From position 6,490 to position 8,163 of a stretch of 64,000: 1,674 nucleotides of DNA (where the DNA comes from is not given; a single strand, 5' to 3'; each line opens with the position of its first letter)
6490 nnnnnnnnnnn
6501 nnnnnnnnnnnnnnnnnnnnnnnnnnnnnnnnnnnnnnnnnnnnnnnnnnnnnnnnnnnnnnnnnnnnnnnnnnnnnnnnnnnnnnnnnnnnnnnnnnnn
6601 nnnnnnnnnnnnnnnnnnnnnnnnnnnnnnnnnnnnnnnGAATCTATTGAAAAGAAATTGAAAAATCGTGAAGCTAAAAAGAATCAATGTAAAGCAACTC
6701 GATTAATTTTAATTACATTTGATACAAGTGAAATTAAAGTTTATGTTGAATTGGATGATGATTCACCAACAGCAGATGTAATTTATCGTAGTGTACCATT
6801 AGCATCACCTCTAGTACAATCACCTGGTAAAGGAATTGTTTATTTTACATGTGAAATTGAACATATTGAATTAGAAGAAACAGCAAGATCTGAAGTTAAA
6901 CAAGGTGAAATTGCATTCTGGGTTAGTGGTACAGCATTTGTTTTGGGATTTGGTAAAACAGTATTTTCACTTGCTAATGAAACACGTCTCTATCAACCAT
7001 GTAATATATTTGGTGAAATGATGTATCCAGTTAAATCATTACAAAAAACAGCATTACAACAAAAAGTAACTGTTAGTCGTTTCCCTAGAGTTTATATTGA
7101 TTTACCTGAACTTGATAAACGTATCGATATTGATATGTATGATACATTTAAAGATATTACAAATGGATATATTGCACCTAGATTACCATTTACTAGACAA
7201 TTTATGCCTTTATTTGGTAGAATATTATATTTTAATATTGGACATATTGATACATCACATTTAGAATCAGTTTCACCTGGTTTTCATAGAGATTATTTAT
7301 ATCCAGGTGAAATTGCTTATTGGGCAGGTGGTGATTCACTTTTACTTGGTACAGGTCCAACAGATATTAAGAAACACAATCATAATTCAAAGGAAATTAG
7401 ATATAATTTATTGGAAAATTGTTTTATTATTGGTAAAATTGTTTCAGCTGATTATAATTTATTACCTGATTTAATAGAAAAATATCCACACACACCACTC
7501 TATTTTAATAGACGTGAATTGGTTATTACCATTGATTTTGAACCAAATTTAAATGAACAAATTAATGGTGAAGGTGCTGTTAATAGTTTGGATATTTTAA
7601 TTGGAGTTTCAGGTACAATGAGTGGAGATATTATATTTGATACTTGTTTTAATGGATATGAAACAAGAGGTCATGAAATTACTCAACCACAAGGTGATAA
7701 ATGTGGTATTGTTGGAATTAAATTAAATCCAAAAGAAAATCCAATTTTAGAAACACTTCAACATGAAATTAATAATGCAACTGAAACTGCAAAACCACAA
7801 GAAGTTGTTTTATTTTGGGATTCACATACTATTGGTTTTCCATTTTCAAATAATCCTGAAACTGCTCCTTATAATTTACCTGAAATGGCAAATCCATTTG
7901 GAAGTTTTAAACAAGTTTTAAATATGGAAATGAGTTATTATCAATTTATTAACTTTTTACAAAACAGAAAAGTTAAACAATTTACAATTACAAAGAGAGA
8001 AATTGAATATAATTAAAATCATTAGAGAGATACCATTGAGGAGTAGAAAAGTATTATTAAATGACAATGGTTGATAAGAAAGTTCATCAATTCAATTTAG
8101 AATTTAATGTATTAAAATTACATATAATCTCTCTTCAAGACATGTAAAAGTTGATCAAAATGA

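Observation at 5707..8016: TAF2 reading frame continues after a 1-nt shift into two tandem cyclophilin-like domains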

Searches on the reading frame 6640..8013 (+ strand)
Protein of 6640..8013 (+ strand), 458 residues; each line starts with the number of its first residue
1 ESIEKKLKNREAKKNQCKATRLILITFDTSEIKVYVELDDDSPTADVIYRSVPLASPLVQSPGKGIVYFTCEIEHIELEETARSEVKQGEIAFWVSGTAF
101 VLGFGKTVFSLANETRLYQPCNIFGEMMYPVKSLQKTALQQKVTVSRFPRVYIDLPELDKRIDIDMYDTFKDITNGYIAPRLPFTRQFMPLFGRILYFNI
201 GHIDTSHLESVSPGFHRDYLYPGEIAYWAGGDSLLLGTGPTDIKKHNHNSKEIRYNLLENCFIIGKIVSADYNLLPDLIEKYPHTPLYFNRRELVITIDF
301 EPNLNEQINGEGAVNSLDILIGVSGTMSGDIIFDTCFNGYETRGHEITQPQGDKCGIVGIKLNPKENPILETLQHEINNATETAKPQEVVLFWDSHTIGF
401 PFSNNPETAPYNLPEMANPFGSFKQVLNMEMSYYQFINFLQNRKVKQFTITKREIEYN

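Call 8: find_homologous_proteins(query=window:6640-8013:+, max_evalue=0.001)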
Query window:6640-8013:+: 4001 candidates shared short words with the query, none scored E <= 0.001.

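Call 10: search_solved_structures(query=window:6640-8013:+, max_evalue=10, show_alignments=3)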
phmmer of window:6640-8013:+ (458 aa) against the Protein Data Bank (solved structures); distinct sequences matched with E-value up to 10: 4.
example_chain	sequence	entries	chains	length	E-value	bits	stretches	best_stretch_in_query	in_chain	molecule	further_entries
2nnz_A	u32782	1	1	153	7.9e-08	34.7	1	24-147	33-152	Hypothetical protein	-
2ka0_A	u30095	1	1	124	2.9e-05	26.3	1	33-145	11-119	uncharacterized protein TM1367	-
1zx8_A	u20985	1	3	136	3.5e-05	26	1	33-145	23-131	hypothetical protein TM1367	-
6qus_I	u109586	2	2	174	0.8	11.6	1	224-282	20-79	Calmodulin-regulated spectrin-associated protein 1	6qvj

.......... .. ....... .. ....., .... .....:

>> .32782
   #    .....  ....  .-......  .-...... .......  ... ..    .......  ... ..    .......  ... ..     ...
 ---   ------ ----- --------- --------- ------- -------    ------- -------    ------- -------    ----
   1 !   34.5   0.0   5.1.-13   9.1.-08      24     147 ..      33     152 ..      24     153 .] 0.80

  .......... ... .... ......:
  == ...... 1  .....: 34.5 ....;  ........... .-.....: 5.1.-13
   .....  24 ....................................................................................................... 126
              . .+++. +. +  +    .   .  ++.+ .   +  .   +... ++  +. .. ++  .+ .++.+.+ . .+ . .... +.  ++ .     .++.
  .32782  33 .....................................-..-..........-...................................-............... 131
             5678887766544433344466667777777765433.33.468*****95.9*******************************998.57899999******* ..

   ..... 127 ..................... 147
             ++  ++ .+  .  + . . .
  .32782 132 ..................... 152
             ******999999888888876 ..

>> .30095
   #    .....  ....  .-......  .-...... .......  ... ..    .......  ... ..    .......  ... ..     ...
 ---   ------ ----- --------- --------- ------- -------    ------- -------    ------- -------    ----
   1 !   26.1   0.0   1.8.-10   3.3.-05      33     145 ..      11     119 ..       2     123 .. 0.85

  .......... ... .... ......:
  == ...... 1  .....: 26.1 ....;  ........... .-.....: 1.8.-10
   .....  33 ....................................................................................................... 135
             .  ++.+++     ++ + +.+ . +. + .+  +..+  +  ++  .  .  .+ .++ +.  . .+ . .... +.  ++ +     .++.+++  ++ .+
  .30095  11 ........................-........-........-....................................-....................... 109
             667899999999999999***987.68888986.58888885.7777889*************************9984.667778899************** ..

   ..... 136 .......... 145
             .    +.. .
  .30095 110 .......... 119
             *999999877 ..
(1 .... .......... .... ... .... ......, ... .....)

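Call 21: search_protein_representatives(protein=window:6640-8013:+)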
Query: 458 residues. Proteins with E-value up to 0.001 (for the whole library): 170; up to 1e-10: 17; up to 1e-30: 5. The best 150 are listed.
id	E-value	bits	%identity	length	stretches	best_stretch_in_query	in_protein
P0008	4.3e-81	289.5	43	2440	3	4-243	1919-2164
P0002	2.7e-70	253.9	41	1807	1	7-446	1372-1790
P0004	1.3e-53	198.9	35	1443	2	5-281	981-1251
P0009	6.1e-42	160.4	33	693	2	21-275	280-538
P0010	4.2e-37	144.4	33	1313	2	28-268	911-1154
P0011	5.8e-30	120.9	31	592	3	22-270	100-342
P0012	3.0e-26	108.7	32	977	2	42-270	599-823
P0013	6.0e-26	107.7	33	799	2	3-299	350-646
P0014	2.5e-25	105.7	30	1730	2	19-299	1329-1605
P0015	3.5e-17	78.8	45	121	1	28-131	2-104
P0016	7.5e-17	77.7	39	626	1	20-170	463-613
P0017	1.8e-13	66.6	33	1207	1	15-270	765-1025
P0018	6.1e-13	64.8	41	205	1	20-145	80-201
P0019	6.7e-13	64.7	42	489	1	32-131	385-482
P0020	4.0e-12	62.1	39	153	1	20-146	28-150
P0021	1.7e-11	60.0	38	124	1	25-148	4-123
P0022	5.5e-11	58.3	37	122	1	36-143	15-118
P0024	3.9e-10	55.5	35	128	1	42-134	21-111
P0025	7.8e-10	54.6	38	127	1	41-130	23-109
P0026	8.4e-10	54.5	28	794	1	86-286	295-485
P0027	8.8e-10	54.4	35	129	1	23-136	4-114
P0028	8.8e-10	54.4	36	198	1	32-149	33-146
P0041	3.3e-08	49.2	28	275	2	142-293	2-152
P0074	1.8e-06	43.5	30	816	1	15-140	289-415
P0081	5.3e-06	41.9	32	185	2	40-130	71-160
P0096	1.7e-05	40.2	31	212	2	215-268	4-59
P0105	2.8e-05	39.5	41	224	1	81-138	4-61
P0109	3.7e-05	39.1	29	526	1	35-164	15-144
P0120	5.3e-05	38.6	34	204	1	26-145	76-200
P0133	1.1e-04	37.6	41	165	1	40-120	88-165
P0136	1.2e-04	37.5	35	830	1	37-136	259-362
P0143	1.8e-04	36.9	45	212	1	89-146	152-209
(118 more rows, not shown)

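Call 23: search_protein_families(library=pfam, proteins=[P0008, P0009, P0010, P0011, P0012, P0013, P0014, P0016], max_evalue=0.001)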
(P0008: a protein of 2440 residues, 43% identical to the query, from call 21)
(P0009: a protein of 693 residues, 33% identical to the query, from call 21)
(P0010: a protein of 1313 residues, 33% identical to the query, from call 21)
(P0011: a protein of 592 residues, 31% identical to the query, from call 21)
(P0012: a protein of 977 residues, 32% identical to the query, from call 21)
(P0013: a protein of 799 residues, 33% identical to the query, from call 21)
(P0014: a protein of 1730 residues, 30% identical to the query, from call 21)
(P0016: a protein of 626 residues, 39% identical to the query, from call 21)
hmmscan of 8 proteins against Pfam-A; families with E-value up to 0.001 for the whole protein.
P0008 (2440 aa): 4 families
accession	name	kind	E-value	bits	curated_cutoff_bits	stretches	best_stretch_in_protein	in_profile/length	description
PF25577.1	TPR_TAF2_C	-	5.1e-39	134.6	27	3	1150-1307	87-256/363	TAF2-like, TPR repeats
PF04126.18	Cyclophil_like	-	9.4e-17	61.4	27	1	1947-2050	9-106/120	Cyclophilin-like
PF25316.1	TAF2_3rd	-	5.1e-14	53.2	27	1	807-919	2-119/120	TAF2 Ig-like domain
PF01433.26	Peptidase_M1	-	1.6e-05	25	27.7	1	581-802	6-218/218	Peptidase family M1 domain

P0009 (693 aa): 3 families
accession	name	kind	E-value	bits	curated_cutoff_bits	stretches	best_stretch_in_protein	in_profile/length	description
PF04126.18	Cyclophil_like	-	3.6e-28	98.2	27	2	295-396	15-112/120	Cyclophilin-like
PF18050.6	Cyclophil_like2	-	1.7e-09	38.2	22.7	1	293-365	8-79/115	Cyclophilin-like family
PF25577.1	TPR_TAF2_C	-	0.00015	21.2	27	1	66-114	299-347/363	TAF2-like, TPR repeats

P0010 (1313 aa): 7 families
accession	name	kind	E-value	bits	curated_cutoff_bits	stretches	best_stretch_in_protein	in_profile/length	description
PF25577.1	TPR_TAF2_C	-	1.8e-40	139.3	27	1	438-770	2-347/363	TAF2-like, TPR repeats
PF04126.18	Cyclophil_like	-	8.5e-31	106.7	27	2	1176-1291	3-114/120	Cyclophilin-like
PF25316.1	TAF2_3rd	-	1.3e-25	90.6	27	1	325-435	2-119/120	TAF2 Ig-like domain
PF18050.6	Cyclophil_like2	-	3.9e-09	37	22.7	0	911-991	2-82/115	Cyclophilin-like family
PF01433.26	Peptidase_M1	-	1.2e-08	35.3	27.7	1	166-320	59-218/218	Peptidase family M1 domain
PF17900.6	Peptidase_M1_N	-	1.6e-05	25.6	25.8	1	2-66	119-181/186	Peptidase M1 N-terminal domain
PF13646.12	HEAT_2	-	0.00045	20.9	27.7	0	440-504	4-65/88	HEAT repeats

P0011 (592 aa): 2 families
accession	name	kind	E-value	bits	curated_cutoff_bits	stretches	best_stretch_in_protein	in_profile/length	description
PF04126.18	Cyclophil_like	-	3.3e-53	179.1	27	3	242-357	9-119/120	Cyclophilin-like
PF18050.6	Cyclophil_like2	-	2.5e-12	47.3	22.7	1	241-323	4-83/115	Cyclophilin-like family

P0012 (977 aa): 4 families
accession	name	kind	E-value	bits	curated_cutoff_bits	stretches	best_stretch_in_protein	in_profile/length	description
PF25577.1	TPR_TAF2_C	-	3e-33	115.6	27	1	115-264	3-159/363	TAF2-like, TPR repeats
PF04126.18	Cyclophil_like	-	9e-29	100.2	27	3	585-697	5-111/120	Cyclophilin-like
PF25316.1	TAF2_3rd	-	4.7e-16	59.7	27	1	32-111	36-119/120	TAF2 Ig-like domain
PF18050.6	Cyclophil_like2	-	1.7e-12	47.9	22.7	1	587-660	3-74/115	Cyclophilin-like family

P0013 (799 aa): 2 families
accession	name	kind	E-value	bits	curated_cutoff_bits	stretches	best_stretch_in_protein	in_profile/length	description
PF04126.18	Cyclophil_like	-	2.9e-14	53.4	27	1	376-482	9-110/120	Cyclophilin-like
PF25577.1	TPR_TAF2_C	-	8e-09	35.2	27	1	102-156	302-357/363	TAF2-like, TPR repeats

P0014 (1730 aa): 4 families
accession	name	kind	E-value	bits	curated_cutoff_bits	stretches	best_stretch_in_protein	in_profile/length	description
PF25577.1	TPR_TAF2_C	-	6.4e-48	163.8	27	1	690-1042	3-349/363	TAF2-like, TPR repeats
PF04126.18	Cyclophil_like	-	2.7e-37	127.7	27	2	1600-1705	3-104/120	Cyclophilin-like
PF25316.1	TAF2_3rd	-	1.6e-26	93.5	27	1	553-687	2-120/120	TAF2 Ig-like domain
PF01433.26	Peptidase_M1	-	7.4e-08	32.7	27.7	1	294-465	10-187/218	Peptidase family M1 domain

P0016 (626 aa): 2 families
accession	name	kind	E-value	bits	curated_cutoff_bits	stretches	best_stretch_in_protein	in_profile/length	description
PF25577.1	TPR_TAF2_C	-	3.9e-21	75.7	27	2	2-118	40-158/363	TAF2-like, TPR repeats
PF04126.18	Cyclophil_like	-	4.7e-07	30.1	27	1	466-588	3-119/120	Cyclophilin-like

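Call 24: list_cluster_members(proteins=[P0008, P0009, P0010, P0011, P0012, P0013, P0014, P0016, P0017, P0019])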
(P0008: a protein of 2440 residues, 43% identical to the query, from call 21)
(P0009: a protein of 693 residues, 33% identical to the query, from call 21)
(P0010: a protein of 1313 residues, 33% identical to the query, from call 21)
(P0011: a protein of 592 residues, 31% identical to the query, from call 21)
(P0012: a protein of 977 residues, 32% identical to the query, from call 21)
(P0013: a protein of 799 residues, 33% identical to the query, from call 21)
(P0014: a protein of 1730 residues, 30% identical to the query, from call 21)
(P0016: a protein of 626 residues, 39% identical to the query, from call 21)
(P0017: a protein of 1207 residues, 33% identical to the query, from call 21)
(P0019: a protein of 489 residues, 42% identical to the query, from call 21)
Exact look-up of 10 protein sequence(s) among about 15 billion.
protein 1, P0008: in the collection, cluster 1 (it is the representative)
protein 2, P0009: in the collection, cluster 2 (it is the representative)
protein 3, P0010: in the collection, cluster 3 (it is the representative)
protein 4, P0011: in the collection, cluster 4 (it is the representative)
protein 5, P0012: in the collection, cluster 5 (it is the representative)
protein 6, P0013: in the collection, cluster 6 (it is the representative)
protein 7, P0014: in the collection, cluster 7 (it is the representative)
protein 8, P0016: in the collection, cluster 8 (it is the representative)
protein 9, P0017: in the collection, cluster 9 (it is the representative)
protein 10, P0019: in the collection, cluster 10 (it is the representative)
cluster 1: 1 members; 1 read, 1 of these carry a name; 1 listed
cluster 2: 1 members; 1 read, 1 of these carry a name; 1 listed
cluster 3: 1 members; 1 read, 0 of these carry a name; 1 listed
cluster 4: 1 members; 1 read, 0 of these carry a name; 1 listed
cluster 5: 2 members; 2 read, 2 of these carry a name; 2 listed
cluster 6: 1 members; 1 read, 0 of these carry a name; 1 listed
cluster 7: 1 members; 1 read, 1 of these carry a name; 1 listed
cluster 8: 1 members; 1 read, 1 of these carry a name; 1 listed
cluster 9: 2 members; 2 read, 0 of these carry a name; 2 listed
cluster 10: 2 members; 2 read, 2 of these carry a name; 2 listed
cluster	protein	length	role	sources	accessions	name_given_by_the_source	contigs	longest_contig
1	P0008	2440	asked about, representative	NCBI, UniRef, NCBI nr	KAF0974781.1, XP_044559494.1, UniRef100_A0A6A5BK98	hypothetical protein FDP41_006255 [Naegleria fowleri] | Transcription initiation factor TFIID subunit 2 n=1 Tax=Naegleria fowleri TaxID=5763 ... | uncharacterized protein FDP41_006255 [Naegleria fowleri]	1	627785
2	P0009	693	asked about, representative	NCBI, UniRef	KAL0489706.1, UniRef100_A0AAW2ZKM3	hypothetical protein AKO1_011415 [Acrasis kona] | Cyclophilin TM1367-like domain-containing protein n=1 Tax=Acrasis kona TaxID=1008807 ...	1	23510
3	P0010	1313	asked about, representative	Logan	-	-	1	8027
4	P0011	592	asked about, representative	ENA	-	-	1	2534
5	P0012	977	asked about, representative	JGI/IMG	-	hypothetical protein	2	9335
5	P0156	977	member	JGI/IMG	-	hypothetical protein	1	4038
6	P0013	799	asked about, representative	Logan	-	-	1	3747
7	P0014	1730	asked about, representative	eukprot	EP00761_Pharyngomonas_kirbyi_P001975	gb/GECH01001979.1/.p1 GENE.gb/GECH01001979.1/~~gb/GECH01001979.1/.p1 ORF type:complete ...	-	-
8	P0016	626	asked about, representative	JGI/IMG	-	hypothetical protein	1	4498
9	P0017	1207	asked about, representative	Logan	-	-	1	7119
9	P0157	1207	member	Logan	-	-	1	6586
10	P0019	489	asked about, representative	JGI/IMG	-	hypothetical protein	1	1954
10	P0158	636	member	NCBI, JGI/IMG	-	hypothetical protein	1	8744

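Call 39: find_encoding_contigs(protein=P0008, flank=3000, max_places=2)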
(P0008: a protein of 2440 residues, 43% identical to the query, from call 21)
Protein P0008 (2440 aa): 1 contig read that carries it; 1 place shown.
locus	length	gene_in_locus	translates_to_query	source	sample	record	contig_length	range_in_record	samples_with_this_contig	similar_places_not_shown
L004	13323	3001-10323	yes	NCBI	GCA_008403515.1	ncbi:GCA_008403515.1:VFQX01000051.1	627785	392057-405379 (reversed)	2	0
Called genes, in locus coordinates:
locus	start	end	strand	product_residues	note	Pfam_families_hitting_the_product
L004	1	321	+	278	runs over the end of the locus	PF13302:Acetyltransf_3, PF00583:Acetyltransf_1 (weak)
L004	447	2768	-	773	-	-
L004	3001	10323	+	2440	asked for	PF01433:Peptidase_M1 (faint), PF25316:TAF2_3rd, PF25577:TPR_TAF2_C, PF04126:Cyclophil_like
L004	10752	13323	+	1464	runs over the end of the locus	PF25786:HEAT_GCN1_C (faint), PF02985:HEAT (faint), PF13646:HEAT_2 (faint), PF13513:HEAT_EZ (faint)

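Call 49: predict_structure(alignment_id=A1)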
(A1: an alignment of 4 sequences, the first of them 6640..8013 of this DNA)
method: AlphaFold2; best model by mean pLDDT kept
length: 458 residues; sequences in the alignment: 4
mean_pLDDT: 66.9   pTM: 0.65
mean pLDDT of the five models: 66.9, 54.9, 53.3, 46.9, 43.3
residues with pLDDT >= 90: 0; 70-90: 234; 50-70: 134; < 50: 90
segments of 3 or more residues with pLDDT < 50: 1-17, 171-192, 243-251, 307-311, 337-353, 363-379
pLDDT, mean of each block of 10 residues (from residue 1): 45 49 81 81 82 79 75 80 83 79 70 59 83 61 79 71 71 44 42 63 58 70 79 73 43 69 80 71 63 80 58 75 72 57 38 53 46 44 72 70 61 67 84 81 71 64
secondary structure, 60 per line:
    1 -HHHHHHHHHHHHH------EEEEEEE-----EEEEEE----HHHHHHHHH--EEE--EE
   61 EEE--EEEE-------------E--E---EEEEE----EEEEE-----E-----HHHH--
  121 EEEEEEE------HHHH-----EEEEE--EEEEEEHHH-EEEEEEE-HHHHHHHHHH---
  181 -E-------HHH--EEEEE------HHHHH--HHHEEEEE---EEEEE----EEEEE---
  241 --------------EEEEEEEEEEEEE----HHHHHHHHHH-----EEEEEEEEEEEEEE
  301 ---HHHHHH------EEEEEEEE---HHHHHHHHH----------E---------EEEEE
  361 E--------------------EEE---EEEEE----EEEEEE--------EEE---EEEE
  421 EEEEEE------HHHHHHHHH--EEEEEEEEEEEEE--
elements in order: H2-14 E21-27 E33-38 H43-51 E54-56 E59-63 E66-69 E90-94 E99-103 H115-118 E121-127 H134-137 E143-147 E150-155 E160-166 H168-177 E195-199 H206-210 E216-220 E224-228 E233-237 E255-267 H272-281 E287-300 H304-309 E316-323 H327-335 E356-361 E382-384 E388-392 E397-402 E411-413 E417-426 H433-441 E444-456

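Call 53: fold_search(model_id=the predicted structure, library=pdb)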
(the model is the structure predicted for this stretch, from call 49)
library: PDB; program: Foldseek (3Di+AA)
matches with E <= 10: 314; with E <= 0.001: 8
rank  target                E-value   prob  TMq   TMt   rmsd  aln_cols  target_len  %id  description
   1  1zx8_A                4.1e-07  1.00  0.24  0.81   2.2       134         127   20  CRYSTAL STRUCTURE OF an atypical cyclophilin (peptidylprolyl cis-trans isomerase) (TM1367) FROM THERMOTOGA MARITIMA AT (released 2005-07-26)
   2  1zx8_C                7.7e-07  1.00  0.24  0.80   2.2       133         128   20  CRYSTAL STRUCTURE OF an atypical cyclophilin (peptidylprolyl cis-trans isomerase) (TM1367) FROM THERMOTOGA MARITIMA AT (released 2005-07-26)
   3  2nnz_MODEL_1_A        2.5e-05  1.00  0.24  0.75   3.3       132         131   28  Solution structure of the hypothetical protein AF2241 from Archaeoglobus fulgidus (released 2007-08-28)
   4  2ka0_MODEL_1_A        9.1e-05  1.00  0.23  0.78   3.2       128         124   20  NMR structure of the protein TM1367 (released 2009-01-13)
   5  9ns6_D                4.1e-04  1.00  0.23  0.36   3.2       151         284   13  KslB apoenzyme (released 2025-04-23)
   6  3kop_D                5.8e-04  1.00  0.24  0.64   4.2       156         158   15  Crystal structure of Protein with a cyclophilin-like fold (YP_831253.1) from Arthrobacter sp. FB24 at 1.90 A resolutio (released 2009-11-24)
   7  9nsc_F                5.8e-04  1.00  0.22  0.34   3.8       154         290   13  Bacterial Pictet-Spenglerase KslB in complex with L-Trp (released 2025-04-23)
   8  9k0a_B                8.4e-04  1.00  0.22  0.35   3.7       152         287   15  Structure of Pictet-Spenglerases KslB in complex with product (released 2025-06-18)
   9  9ns6_B                1.3e-03  1.00  0.23  0.35   3.6       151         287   13  KslB apoenzyme (released 2025-04-23)
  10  3kop_A                1.5e-03  1.00  0.24  0.64   4.2       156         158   16  Crystal structure of Protein with a cyclophilin-like fold (YP_831253.1) from Arthrobacter sp. FB24 at 1.90 A resolutio (released 2009-11-24)
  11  9nst_C                1.5e-03  1.00  0.23  0.35   3.6       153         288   14  Bacterial Pictet-Spenglerase KslB in complex with product of L-Trp and a-ketoglutaric acid (released 2025-04-23)
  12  9nst_B                1.7e-03  1.00  0.22  0.32   4.4       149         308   13  Bacterial Pictet-Spenglerase KslB in complex with product of L-Trp and a-ketoglutaric acid (released 2025-04-23)
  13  9nss_D                2.4e-03  1.00  0.24  0.38   2.7       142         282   13  Bacterial Pictet-Spenglerase KslB in complex with L-Trp alternative binding mode (released 2025-04-23)
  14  9nsc_E                2.4e-03  1.00  0.23  0.35   3.7       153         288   14  Bacterial Pictet-Spenglerase KslB in complex with L-Trp (released 2025-04-23)
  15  9nss_B                2.4e-03  1.00  0.23  0.33   9.1       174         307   13  Bacterial Pictet-Spenglerase KslB in complex with L-Trp alternative binding mode (released 2025-04-23)
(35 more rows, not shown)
